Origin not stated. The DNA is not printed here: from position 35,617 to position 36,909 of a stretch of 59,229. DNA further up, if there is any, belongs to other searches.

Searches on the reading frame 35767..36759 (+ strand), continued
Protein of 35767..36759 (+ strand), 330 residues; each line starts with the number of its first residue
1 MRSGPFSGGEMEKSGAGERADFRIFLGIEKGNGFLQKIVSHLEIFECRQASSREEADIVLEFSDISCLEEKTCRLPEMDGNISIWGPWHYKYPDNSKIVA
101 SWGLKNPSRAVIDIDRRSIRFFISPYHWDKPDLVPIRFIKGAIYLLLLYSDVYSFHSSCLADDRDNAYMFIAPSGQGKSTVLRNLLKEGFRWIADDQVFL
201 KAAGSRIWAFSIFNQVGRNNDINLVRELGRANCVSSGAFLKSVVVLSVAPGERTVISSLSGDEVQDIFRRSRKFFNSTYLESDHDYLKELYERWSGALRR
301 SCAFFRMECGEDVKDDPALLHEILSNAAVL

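Call 68: search_protein_families(library=ncbifam, proteins=[P0009], max_evalue=1)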
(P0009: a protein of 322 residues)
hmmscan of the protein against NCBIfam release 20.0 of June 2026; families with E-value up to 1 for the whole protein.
P0009 (322 aa): 71 families (the best 25 are shown)
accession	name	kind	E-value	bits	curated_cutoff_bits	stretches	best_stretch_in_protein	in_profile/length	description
TIGR04355.1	HprK_rel_B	hypoth_equivalog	1.4e-08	34.2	200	1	112-188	124-197/351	HprK-related kinase B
TIGR04352.1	HprK_rel_A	equivalog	2.3e-07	30.2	200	1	132-190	94-151/280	HprK-related kinase A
TIGR00224.1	pckA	equivalog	0.00031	19.7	590.05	1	118-163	200-245/532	phosphoenolpyruvate carboxykinase (ATP)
NF006820.0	PRK09344.1-2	subfamily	0.00032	19.5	636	1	118-163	197-242/529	phosphoenolpyruvate carboxykinase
NF000361.1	self_FomB_kinase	exception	0.00079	18.6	400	1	117-193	111-182/325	FomB family phosphonate monophosphate kinase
TIGR00679.1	hpr-ser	equivalog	0.0014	17.9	240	1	90-188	94-185/300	HPr(Ser) kinase/phosphatase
NF000355.4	ribo_prot_ABC_F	equivalog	0.0025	16.7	380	1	129-169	321-361/499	ribosomal protection-like ABC-F family protein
NF006823.0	PRK09344.1-5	equivalog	0.0031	16.2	815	1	119-163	185-229/513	phosphoenolpyruvate carboxykinase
NF006819.0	PRK09344.1-1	subfamily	0.0038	16.1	745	1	119-163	211-255/538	phosphoenolpyruvate carboxykinase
TIGR03410.1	urea_trans_UrtE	equivalog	0.0057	16.1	285.8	1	127-169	6-48/230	urea ABC transporter ATP-binding subunit UrtE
TIGR02782.1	TrbB_P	equivalog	0.0066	15.8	304.55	1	140-182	131-171/303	P-type conjugative transfer ATPase TrbB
NF006822.0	PRK09344.1-4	equivalog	0.0071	14.9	806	1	115-163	197-245/537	phosphoenolpyruvate carboxykinase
TIGR03608.1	L_ocin_972_ABC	subfamily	0.0095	15.4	254.85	1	131-167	8-44/206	putative bacteriocin export ABC transporter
NF010068.0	PRK13548.1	equivalog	0.0097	15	261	1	128-170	12-54/261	heme ABC transporter ATP-binding protein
NF000170.2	ABCF_Vga_all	exception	0.0097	14.5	725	1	136-171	286-321/521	Vga family ABC-F type ribosomal protection protein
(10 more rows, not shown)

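Call 77: find_encoding_contigs(protein=P0074, flank=6000, max_places=2)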
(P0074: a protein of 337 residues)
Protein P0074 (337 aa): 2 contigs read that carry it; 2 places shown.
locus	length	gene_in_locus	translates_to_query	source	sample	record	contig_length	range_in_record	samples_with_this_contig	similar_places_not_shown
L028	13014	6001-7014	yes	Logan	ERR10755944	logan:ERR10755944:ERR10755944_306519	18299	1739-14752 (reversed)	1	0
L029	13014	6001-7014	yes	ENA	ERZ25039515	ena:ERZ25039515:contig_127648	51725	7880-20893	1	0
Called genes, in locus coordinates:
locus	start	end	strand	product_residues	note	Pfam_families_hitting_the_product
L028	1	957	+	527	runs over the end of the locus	PF02310:B12-binding, PF04055:Radical_SAM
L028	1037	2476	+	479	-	PF13231:PMT_2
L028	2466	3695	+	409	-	PF14907:NTP_transf_5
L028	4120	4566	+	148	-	-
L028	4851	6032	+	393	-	PF04055:Radical_SAM, PF13186:SPASM (weak)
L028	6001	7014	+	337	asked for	PF27840:ScmC, PF07475:Hpr_kinase_C (weak)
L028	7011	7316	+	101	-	PF05402:PqqD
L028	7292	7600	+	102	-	PF05402:PqqD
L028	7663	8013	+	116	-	PF13471:Transglut_core3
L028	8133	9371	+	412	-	PF13439:Glyco_transf_4, PF13579:Glyco_trans_4_4, PF00534:Glycos_transf_1, PF13692:Glyco_trans_1_4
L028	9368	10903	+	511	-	PF01663:Phosphodiest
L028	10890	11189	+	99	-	PF05402:PqqD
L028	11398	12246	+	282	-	PF00953:Glycos_transf_4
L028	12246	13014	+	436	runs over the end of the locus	PF01266:DAO, PF01593:Amino_oxidase, PF13450:NAD_binding_8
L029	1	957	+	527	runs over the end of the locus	PF02310:B12-binding, PF04055:Radical_SAM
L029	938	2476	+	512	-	PF13231:PMT_2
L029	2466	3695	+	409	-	PF14907:NTP_transf_5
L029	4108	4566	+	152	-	-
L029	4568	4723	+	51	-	-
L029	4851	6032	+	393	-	PF04055:Radical_SAM, PF13186:SPASM (weak)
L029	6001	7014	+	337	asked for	PF27840:ScmC, PF07475:Hpr_kinase_C (weak)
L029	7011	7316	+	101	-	PF05402:PqqD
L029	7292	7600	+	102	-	PF05402:PqqD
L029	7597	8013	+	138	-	PF13471:Transglut_core3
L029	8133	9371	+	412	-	PF13439:Glyco_transf_4, PF13579:Glyco_trans_4_4, PF00534:Glycos_transf_1, PF13692:Glyco_trans_1_4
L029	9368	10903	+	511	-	PF01663:Phosphodiest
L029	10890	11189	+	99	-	PF05402:PqqD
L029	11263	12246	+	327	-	PF00953:Glycos_transf_4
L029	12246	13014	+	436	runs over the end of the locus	PF01266:DAO, PF01593:Amino_oxidase, PF13450:NAD_binding_8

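Call 78: find_encoding_contigs(protein=P0019, flank=6000, max_places=2)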
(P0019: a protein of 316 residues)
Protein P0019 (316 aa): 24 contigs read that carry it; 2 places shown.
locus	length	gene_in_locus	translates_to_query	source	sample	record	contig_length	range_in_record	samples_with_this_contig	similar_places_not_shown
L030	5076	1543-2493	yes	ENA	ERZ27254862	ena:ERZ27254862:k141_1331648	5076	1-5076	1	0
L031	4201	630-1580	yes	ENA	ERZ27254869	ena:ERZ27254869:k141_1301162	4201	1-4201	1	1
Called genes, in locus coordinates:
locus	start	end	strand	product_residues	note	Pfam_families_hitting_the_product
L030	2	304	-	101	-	?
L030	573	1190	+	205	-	PF07617:DUF1579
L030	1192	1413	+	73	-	-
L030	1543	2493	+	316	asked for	-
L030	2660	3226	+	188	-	PF13640:2OG-FeII_Oxy_3, PF13661:2OG-FeII_Oxy_4 (weak)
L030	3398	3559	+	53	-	-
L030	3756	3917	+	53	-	-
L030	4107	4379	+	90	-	PF05402:PqqD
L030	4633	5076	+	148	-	?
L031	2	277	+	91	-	?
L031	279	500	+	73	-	-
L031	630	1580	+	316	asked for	-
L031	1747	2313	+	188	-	PF13640:2OG-FeII_Oxy_3, PF13661:2OG-FeII_Oxy_4 (weak)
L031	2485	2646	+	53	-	-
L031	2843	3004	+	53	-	-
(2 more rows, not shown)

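Call 83: find_encoding_contigs(protein=P0036, flank=5000, max_places=2)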
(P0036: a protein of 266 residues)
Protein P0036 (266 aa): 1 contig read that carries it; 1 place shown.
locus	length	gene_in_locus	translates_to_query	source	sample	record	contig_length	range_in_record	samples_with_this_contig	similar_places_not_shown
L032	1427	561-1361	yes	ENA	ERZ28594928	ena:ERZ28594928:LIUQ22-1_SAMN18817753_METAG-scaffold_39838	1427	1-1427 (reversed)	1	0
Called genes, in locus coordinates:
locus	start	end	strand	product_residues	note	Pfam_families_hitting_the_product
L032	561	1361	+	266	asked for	-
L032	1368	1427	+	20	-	?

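Call 84: find_encoding_contigs(protein=P0113, flank=5000, max_places=2)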
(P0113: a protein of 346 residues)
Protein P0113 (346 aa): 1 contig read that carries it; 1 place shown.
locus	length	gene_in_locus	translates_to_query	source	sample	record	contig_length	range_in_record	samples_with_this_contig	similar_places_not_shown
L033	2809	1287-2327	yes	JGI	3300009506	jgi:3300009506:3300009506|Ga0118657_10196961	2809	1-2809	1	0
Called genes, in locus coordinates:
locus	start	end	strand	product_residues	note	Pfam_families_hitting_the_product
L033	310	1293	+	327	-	PF04055:Radical_SAM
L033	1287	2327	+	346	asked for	PF27840:ScmC, PF07475:Hpr_kinase_C (weak)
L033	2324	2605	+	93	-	PF05402:PqqD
